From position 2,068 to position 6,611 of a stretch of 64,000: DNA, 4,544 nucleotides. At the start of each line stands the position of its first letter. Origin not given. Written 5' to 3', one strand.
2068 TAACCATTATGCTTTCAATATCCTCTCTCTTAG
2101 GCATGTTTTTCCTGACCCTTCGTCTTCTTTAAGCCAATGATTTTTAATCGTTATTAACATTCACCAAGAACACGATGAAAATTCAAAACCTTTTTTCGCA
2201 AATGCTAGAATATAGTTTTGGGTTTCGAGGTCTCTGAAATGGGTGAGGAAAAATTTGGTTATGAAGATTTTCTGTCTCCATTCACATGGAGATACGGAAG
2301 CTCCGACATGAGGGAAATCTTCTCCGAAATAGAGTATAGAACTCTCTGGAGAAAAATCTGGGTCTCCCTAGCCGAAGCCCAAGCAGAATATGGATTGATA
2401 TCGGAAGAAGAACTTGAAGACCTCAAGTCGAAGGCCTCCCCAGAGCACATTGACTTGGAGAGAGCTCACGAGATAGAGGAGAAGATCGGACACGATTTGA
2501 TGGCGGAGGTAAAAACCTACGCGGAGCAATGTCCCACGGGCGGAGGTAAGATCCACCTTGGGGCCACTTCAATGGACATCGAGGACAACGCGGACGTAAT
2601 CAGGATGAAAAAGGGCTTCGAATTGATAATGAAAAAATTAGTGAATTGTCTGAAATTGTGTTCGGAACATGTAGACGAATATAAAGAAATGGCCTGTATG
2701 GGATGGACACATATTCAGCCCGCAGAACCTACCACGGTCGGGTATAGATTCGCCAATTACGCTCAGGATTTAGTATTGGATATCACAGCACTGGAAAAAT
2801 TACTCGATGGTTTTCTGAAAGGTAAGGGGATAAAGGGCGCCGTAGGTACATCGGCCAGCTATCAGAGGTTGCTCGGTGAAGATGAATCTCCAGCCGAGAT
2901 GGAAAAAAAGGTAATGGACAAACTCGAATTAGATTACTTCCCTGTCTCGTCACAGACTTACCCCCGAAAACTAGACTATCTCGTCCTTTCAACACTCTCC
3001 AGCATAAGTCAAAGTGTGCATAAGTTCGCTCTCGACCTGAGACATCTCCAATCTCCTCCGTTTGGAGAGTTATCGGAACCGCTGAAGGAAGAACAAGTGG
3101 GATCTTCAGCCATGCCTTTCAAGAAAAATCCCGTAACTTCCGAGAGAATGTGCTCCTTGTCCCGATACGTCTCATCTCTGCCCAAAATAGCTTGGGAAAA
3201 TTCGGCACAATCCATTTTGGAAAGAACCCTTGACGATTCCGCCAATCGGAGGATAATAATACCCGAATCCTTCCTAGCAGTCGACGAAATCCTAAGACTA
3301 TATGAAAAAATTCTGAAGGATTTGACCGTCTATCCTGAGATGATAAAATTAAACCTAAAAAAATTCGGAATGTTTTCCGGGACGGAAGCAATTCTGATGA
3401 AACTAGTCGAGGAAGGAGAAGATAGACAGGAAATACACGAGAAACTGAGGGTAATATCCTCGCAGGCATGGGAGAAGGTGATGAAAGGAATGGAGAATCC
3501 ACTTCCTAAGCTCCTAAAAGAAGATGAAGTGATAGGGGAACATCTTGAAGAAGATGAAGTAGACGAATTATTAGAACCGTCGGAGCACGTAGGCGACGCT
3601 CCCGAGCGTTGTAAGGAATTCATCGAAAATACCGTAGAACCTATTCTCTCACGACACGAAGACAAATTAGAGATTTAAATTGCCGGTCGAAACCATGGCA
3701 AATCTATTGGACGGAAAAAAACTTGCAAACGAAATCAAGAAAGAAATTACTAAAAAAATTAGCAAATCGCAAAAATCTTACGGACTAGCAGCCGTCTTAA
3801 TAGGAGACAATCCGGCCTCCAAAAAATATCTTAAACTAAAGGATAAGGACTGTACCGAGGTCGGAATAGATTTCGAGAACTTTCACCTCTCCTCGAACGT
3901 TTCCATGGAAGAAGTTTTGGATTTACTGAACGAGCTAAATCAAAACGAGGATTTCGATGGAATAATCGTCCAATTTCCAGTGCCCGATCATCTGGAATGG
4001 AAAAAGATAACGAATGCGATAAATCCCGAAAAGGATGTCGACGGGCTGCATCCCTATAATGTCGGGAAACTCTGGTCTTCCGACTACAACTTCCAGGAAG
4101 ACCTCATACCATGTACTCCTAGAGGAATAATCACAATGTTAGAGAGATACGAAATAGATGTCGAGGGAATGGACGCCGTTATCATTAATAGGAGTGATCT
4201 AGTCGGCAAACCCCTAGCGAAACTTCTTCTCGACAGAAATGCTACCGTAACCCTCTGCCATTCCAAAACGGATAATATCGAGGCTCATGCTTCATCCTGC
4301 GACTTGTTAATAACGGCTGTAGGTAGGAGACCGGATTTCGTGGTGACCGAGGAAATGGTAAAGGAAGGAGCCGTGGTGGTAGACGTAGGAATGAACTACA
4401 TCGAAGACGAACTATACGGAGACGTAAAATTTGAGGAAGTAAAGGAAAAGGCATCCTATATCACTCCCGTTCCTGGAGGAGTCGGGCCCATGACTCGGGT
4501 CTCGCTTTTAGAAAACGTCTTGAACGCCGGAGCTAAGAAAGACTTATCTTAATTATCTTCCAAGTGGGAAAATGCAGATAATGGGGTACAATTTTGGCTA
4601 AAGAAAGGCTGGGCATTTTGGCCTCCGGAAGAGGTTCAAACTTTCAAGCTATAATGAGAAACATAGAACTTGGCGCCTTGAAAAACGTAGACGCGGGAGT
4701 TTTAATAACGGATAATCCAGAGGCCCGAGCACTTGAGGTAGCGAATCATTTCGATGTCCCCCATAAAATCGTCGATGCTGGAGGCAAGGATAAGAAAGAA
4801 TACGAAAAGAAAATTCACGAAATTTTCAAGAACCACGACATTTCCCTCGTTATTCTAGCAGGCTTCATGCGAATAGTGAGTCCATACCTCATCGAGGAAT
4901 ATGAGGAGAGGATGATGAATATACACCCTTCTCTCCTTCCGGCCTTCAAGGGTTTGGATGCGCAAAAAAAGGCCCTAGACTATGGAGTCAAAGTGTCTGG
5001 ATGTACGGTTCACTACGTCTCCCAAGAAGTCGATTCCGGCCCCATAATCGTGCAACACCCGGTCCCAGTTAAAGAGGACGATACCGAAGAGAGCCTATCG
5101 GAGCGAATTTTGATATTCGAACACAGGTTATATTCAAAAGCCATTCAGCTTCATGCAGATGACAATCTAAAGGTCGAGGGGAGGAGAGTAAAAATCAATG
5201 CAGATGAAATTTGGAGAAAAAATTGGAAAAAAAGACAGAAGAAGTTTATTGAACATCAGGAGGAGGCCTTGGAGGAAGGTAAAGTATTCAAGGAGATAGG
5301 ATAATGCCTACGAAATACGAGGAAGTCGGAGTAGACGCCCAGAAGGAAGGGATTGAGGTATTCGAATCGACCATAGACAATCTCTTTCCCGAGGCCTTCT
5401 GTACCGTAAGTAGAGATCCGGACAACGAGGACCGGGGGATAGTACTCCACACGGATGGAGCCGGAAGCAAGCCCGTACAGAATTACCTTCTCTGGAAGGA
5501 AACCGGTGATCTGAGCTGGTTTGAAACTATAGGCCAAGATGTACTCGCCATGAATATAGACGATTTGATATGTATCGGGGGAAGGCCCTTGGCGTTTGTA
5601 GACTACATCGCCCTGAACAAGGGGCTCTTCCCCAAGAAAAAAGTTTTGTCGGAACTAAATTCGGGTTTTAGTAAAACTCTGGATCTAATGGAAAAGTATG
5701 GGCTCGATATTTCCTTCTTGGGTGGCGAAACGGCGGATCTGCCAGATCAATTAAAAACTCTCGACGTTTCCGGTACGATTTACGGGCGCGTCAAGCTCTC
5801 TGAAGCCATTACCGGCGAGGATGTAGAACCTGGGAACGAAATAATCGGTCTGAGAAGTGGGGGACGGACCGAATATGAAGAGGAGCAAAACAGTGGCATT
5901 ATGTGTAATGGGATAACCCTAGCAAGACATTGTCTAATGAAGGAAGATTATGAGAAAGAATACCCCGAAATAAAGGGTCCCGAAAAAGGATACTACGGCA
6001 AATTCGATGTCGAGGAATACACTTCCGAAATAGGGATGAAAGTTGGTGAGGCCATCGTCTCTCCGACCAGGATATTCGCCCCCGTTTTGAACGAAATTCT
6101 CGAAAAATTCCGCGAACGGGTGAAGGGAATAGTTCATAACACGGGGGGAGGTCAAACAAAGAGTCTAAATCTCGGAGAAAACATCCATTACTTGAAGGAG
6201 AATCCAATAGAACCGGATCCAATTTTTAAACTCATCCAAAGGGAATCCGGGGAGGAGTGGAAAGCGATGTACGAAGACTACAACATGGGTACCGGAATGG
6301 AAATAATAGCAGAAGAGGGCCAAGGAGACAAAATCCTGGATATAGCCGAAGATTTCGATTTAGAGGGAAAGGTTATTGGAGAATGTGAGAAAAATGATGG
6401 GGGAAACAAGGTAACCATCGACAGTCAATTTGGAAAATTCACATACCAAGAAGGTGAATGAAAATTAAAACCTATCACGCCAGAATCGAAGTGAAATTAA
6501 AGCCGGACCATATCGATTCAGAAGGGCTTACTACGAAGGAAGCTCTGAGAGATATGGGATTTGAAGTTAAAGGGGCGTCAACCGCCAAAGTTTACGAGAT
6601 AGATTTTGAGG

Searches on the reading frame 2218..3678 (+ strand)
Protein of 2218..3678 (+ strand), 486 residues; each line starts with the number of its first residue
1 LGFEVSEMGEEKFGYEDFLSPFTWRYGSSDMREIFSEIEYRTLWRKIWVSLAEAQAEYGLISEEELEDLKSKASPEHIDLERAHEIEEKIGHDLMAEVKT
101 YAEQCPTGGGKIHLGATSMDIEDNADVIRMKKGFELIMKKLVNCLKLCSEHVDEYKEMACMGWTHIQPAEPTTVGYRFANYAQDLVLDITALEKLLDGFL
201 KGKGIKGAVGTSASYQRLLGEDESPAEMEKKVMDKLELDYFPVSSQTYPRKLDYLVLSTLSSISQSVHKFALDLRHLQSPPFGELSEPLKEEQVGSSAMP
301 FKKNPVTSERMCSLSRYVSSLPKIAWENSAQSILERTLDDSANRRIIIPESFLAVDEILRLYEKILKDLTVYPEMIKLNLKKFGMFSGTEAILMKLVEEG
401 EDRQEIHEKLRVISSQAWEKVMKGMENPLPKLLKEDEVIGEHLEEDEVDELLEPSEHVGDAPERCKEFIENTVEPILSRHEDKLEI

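Call 77: search_protein_families(library=pfam, proteins=[window:2218-3678:+], max_evalue=0.000001)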
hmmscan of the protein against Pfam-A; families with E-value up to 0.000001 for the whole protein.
window:2218-3678:+ (486 aa): 2 families
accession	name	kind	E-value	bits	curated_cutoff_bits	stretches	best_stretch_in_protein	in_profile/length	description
PF00206.25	Lyase_1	-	1.5e-28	100.6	27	1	84-316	73-308/312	Lyase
PF10397.14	ADSL_C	-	9.1e-17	61.6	32.7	1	389-468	5-79/79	Adenylosuccinate lyase C-terminus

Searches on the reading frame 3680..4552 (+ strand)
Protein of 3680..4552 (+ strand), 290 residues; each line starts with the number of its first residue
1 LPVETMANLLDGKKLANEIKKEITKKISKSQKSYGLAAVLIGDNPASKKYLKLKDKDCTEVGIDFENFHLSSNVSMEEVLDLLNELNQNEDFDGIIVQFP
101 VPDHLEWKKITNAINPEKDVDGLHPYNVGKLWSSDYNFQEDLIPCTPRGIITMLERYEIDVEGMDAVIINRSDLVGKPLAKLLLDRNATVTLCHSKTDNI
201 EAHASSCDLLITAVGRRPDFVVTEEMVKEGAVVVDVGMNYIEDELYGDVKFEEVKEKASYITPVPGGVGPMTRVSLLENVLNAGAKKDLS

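Call 77: search_protein_families(library=pfam, proteins=[window:3680-4552:+], max_evalue=0.000001)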
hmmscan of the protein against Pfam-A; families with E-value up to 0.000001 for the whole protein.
window:3680-4552:+ (290 aa): 2 families
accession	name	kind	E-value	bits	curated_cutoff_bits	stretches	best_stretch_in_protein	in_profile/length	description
PF02882.25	THF_DHG_CYH_C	-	2e-61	206.4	27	1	124-286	1-158/160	Tetrahydrofolate dehydrogenase/cyclohydrolase, NAD(P)-binding domain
PF00763.28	THF_DHG_CYH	-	2.9e-36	124.7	32.8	1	10-121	1-115/115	Tetrahydrofolate dehydrogenase/cyclohydrolase, catalytic domain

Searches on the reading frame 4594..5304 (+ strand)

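Call 77: search_protein_families(library=pfam, proteins=[window:4594-5304:+], max_evalue=0.000001)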
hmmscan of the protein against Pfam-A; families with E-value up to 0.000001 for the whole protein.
window:4594-5304:+ (236 aa): 1 family
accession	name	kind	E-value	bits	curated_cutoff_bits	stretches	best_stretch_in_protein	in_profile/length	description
PF00551.24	Formyl_trans_N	-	1.3e-45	155.8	26.1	1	7-184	4-181/181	Formyl transferase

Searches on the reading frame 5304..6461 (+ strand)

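Call 77: search_protein_families(library=pfam, proteins=[window:5304-6461:+], max_evalue=0.000001)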
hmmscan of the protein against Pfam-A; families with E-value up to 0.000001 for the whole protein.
window:5304-6461:+ (385 aa): 2 families
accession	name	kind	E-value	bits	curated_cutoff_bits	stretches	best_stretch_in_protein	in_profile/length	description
PF00586.29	AIRS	-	5.9e-17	62.5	24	1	41-163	10-112/112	AIR synthase related protein, N-terminal domain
PF02769.27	AIRS_C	-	3.2e-07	31.1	23.1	0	175-366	1-150/156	AIR synthase related protein, C-terminal domain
